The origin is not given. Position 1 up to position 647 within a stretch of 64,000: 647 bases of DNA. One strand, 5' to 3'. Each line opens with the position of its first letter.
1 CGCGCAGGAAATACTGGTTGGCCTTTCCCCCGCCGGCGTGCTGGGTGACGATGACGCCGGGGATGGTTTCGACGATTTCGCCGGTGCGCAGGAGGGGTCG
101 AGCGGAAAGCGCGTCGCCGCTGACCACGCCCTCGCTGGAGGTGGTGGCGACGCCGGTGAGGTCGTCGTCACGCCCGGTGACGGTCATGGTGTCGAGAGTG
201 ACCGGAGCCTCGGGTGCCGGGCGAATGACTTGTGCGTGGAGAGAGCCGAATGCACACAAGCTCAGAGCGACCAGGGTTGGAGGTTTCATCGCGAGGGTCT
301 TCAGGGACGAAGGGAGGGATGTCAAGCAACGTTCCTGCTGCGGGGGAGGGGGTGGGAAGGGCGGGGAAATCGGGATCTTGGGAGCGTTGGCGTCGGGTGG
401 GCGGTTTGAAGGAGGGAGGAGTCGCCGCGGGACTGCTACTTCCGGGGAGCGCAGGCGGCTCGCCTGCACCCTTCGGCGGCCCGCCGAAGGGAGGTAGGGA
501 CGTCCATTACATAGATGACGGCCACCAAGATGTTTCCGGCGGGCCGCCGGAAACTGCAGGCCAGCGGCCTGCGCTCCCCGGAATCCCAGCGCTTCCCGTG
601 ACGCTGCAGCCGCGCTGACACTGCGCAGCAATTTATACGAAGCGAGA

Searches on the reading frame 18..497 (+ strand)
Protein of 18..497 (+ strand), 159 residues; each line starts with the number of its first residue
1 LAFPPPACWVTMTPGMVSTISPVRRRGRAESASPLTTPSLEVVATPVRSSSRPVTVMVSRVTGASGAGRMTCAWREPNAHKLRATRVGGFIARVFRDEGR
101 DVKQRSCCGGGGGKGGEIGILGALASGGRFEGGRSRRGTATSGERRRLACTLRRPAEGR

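Call 38: search_protein_families(library=pfam, alignment_id=A7, max_evalue=0.001)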
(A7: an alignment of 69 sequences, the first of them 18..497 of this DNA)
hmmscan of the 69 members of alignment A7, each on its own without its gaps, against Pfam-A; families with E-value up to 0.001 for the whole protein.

A. member 1, window:18-497:+ (159 aa): 0 families

B. families by the number of members that match (of 69 scanned): 101 families (the first 25 are shown)
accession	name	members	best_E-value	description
PF08245.18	Mur_ligase_M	4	4e-56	Mur ligase middle domain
PF02875.26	Mur_ligase_C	4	6.7e-33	Mur ligase, glutamate ligase domain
PF00266.25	Aminotran_5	2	5.8e-50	Aminotransferase class-V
PF00270.35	DEAD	2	8.9e-19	DEAD/DEAH box helicase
PF01225.30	Mur_ligase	2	9.2e-17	Mur ligase family, catalytic domain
PF01966.28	HD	2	2.1e-13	HD domain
PF00271.37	Helicase_C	2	4.1e-13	Helicase conserved C-terminal domain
PF01850.27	PIN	2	3.3e-12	PIN domain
PF04851.21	ResIII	2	0.00028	Type III restriction enzyme, res subunit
PF01795.25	Methyltransf_5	1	1.4e-102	MraW methylase family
PF01098.24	FTSW_RODA_SPOVE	1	2.2e-87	Cell cycle protein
PF00905.27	Transpeptidase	1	4.2e-74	Penicillin binding protein transpeptidase domain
PF14257.11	DUF4349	1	2.8e-69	Domain of unknown function (DUF4349)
PF01266.30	DAO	1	1.7e-60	FAD dependent oxidoreductase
PF02774.23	Semialdhyde_dhC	1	1.7e-51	Semialdehyde dehydrogenase, dimerisation domain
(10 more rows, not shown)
